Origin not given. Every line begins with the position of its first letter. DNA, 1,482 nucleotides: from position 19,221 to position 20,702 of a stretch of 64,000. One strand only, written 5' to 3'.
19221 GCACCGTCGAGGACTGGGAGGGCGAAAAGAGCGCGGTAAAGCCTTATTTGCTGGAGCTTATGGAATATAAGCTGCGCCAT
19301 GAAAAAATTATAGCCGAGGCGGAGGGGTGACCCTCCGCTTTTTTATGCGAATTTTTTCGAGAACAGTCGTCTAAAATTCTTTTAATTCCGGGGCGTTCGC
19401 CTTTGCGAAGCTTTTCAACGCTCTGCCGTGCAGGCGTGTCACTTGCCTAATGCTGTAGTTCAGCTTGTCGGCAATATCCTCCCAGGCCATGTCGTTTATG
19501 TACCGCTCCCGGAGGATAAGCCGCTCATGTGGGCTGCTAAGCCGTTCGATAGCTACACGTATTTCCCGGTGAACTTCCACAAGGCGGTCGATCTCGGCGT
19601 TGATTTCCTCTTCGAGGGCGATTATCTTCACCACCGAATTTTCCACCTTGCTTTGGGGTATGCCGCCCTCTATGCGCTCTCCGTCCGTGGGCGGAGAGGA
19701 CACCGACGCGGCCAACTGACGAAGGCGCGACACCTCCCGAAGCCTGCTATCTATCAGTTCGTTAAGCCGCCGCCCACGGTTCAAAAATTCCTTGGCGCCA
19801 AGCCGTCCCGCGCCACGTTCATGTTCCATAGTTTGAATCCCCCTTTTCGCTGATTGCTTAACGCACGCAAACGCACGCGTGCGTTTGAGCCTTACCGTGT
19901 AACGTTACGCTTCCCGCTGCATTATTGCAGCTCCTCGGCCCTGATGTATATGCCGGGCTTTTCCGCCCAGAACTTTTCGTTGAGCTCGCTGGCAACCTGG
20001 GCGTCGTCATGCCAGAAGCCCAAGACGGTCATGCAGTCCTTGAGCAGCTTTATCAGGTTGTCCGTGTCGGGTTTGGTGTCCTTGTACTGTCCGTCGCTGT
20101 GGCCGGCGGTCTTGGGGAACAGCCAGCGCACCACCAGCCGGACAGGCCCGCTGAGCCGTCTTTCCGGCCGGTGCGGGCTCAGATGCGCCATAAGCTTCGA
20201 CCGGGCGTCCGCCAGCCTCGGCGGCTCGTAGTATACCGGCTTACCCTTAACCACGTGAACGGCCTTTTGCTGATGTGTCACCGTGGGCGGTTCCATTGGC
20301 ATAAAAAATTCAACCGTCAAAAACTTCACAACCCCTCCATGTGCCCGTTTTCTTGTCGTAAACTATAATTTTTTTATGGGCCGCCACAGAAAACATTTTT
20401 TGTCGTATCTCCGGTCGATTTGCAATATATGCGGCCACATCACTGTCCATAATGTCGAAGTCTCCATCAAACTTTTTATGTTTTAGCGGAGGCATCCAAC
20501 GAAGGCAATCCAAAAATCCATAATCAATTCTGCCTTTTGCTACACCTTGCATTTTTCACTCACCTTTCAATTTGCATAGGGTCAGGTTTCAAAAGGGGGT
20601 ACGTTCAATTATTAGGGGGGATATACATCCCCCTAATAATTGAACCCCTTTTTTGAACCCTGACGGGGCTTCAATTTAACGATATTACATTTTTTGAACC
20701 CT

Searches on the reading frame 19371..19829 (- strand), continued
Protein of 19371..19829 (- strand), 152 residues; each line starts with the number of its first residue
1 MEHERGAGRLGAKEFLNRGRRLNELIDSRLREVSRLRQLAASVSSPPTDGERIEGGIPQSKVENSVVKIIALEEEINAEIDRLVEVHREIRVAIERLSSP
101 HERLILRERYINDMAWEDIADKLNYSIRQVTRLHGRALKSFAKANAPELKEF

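Call 50: get_annotated_region(hit=H27, flank=1500)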
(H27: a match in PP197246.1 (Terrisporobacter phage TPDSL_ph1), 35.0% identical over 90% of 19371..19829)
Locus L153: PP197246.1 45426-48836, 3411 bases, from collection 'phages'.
description: Terrisporobacter phage TPDSL_ph1, complete genome.
organism: Terrisporobacter phage TPDSL_ph1 (NCBI taxid 3141806)
taxonomy: Viruses
host: Terrisporobacter petrolearius DSL; source: culture supernatant; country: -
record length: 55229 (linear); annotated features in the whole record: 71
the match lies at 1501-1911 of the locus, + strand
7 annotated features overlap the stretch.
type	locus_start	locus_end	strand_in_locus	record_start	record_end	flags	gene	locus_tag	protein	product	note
CDS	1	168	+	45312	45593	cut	-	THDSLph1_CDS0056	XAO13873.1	endonuclease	-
CDS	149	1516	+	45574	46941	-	-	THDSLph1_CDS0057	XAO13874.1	DNA helicase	-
CDS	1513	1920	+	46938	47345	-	-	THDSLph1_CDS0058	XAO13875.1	transcriptional regulator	-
CDS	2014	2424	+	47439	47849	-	-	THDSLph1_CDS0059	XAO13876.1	HNH endonuclease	-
CDS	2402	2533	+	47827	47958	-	-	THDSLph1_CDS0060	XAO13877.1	hypothetical protein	-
CDS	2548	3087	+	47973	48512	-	-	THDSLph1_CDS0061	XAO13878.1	terminase small subunit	-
CDS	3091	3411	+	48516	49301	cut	-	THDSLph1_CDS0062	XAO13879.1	hypothetical protein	-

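Call 51: get_annotated_region(hit=H10, flank=1500)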
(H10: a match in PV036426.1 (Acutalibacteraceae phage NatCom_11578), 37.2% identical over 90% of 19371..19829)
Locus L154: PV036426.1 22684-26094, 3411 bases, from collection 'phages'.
description: Acutalibacteraceae phage NatCom_11578, complete genome.
organism: Acutalibacteraceae phage NatCom_11578 (NCBI taxid 3403511)
taxonomy: Viruses; Duplodnaviria; Heunggongvirae; Uroviricota; Caudoviricetes; Ca. Heliusvirales
host: Acutalibacteraceae; source: human feces; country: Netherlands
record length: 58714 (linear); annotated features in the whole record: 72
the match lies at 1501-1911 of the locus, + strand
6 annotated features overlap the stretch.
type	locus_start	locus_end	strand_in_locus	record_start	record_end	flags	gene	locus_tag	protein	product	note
CDS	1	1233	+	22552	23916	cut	-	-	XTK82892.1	hypothetical protein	-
CDS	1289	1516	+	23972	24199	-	-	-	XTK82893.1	hypothetical protein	-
CDS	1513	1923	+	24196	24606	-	-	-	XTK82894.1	transcriptional regulator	-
CDS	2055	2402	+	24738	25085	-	-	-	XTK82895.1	HNH endonuclease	-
CDS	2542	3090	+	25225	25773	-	-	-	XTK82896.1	hypothetical protein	-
CDS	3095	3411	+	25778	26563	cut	-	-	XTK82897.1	hypothetical protein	-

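Call 73: predict_structure(alignment_id=A2)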
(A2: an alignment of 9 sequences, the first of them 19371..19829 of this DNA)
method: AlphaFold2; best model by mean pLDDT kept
length: 152 residues; sequences in the alignment: 9
mean_pLDDT: 84.1   pTM: 0.70
mean pLDDT of the five models: 84.1, 83.5, 83.2, 83.0, 81.3
residues with pLDDT >= 90: 101; 70-90: 20; 50-70: 16; < 50: 15
segments of 3 or more residues with pLDDT < 50: 1-7, 49-53
pLDDT, mean of each block of 10 residues (from residue 1): 45 91 94 91 57 60 89 96 95 95 96 95 96 95 76 48
secondary structure, 60 per line:
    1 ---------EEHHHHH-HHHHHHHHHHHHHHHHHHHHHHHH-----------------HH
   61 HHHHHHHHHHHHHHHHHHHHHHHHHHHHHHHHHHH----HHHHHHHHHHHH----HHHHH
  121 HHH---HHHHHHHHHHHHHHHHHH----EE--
elements in order: H12-16 H18-41 H59-95 H100-111 H116-123 H127-144

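Call 76: fold_search(model_id=the predicted structure, library=pdb)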
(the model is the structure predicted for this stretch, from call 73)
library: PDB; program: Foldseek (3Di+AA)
matches with E <= 10: 317; with E <= 0.001: 0
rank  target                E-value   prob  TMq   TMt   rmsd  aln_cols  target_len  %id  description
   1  9a50_A                7.7e-02  0.96  0.35  0.21  15.6       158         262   16  Integrative model of RPSB-RPOC by crosslinking MS and deep learning (released 2024-09-18)
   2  8x6g_H                8.6e-02  0.98  0.38  0.25  13.2       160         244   16  Cryo-EM structure of Staphylococcus aureus sigB-dependent RNAP-promoter open complex (released 2024-06-05)
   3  5wuq_A                2.4e-01  0.72  0.34  0.32  19.0       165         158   13  Crystal structure of SigW in complex with its anti-sigma RsiW, a zinc binding form (released 2017-03-29)
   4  5wuq_B                2.4e-01  0.69  0.35  0.34  19.2       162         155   15  Crystal structure of SigW in complex with its anti-sigma RsiW, a zinc binding form (released 2017-03-29)
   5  1or7_B                2.7e-01  0.69  0.34  0.32  13.9       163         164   19  Crystal Structure of Escherichia coli sigmaE with the Cytoplasmic Domain of its Anti-sigma RseA (released 2003-04-15)
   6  2h27_A                3.0e-01  0.99  0.35  0.68   3.8        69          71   23  Crystal Structure of Escherichia coli SigmaE Region 4 Bound to its-35 Element DNA (released 2006-08-22)
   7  1or7_A                3.0e-01  0.69  0.35  0.30  15.8       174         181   14  Crystal Structure of Escherichia coli sigmaE with the Cytoplasmic Domain of its Anti-sigma RseA (released 2003-04-15)
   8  5wur_A                3.0e-01  0.66  0.35  0.34  19.1       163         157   15  Crystal structure of SigW in complex with its anti-sigma RsiW, an oxdized form (released 2017-03-29)
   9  7lq4_A                3.0e-01  0.63  0.32  0.26  22.4       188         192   12  Rr (RsiG)2-(c-di-GMP)2-WhiG complex (released 2021-07-14)
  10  6pfj_A                3.3e-01  0.80  0.35  0.25  18.8       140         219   16  Structure of S. venezuelae RsiG-WhiG-(ci-di-GMP) complex, P64 crystal form (released 2019-11-13)
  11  4nqw_A                3.3e-01  0.77  0.33  0.33  13.3       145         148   14  Structure of Mycobacterium tuberculosis extracytoplasmic function sigma factor SigK in complex with the cytosolic doma (released 2014-01-22)
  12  3hug_E                4.1e-01  0.99  0.36  0.71   5.2        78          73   22  Crystal structure of Mycobacterium tuberculosis anti-sigma factor RslA in complex with -35 promoter binding domain of  (released 2010-03-02)
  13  3hug_C                4.5e-01  0.99  0.35  0.67   5.2        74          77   23  Crystal structure of Mycobacterium tuberculosis anti-sigma factor RslA in complex with -35 promoter binding domain of  (released 2010-03-02)
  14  3kdq_A                4.5e-01  0.72  0.36  0.36   7.0       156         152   15  Crystal structure of a functionally unknown conserved protein from Corynebacterium diphtheriae. (released 2009-11-10)
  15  2h27_D                4.8e-01  0.98  0.35  0.70   3.6        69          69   23  Crystal Structure of Escherichia coli SigmaE Region 4 Bound to its-35 Element DNA (released 2006-08-22)
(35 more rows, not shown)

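Call 92: list_cluster_members(proteins=[P0001])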
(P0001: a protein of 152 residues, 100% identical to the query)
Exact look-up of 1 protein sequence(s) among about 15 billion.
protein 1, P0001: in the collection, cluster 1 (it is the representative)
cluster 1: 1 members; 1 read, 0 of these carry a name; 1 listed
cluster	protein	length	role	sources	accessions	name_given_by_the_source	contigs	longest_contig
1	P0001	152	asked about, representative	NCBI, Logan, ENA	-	-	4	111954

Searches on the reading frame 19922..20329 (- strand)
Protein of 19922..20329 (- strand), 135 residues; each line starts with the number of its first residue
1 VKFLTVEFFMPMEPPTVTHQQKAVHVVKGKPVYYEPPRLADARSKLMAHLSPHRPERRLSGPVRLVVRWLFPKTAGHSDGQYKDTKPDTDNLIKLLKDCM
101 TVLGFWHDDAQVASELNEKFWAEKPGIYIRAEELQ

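Call 7: search_protein_families(library=pfam, proteins=[window:19922-20329:-], max_evalue=0.01)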
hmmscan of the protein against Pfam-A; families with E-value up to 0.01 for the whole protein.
window:19922-20329:- (135 aa): 1 family
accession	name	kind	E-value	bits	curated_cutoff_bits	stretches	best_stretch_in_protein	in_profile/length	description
PF05866.16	RusA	-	5.9e-27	95.2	22.8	1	14-130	3-122/124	Endodeoxyribonuclease RusA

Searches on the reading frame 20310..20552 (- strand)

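Call 10: search_protein_families(library=phrogs, proteins=[window:20310-20552:-], max_evalue=0.01)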
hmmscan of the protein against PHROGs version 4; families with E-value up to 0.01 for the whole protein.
window:20310-20552:- (80 aa): 1 family
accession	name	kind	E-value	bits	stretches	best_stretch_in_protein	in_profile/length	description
phrog_16687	-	unknown function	1.1e-18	68.1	1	9-76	6-73/78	-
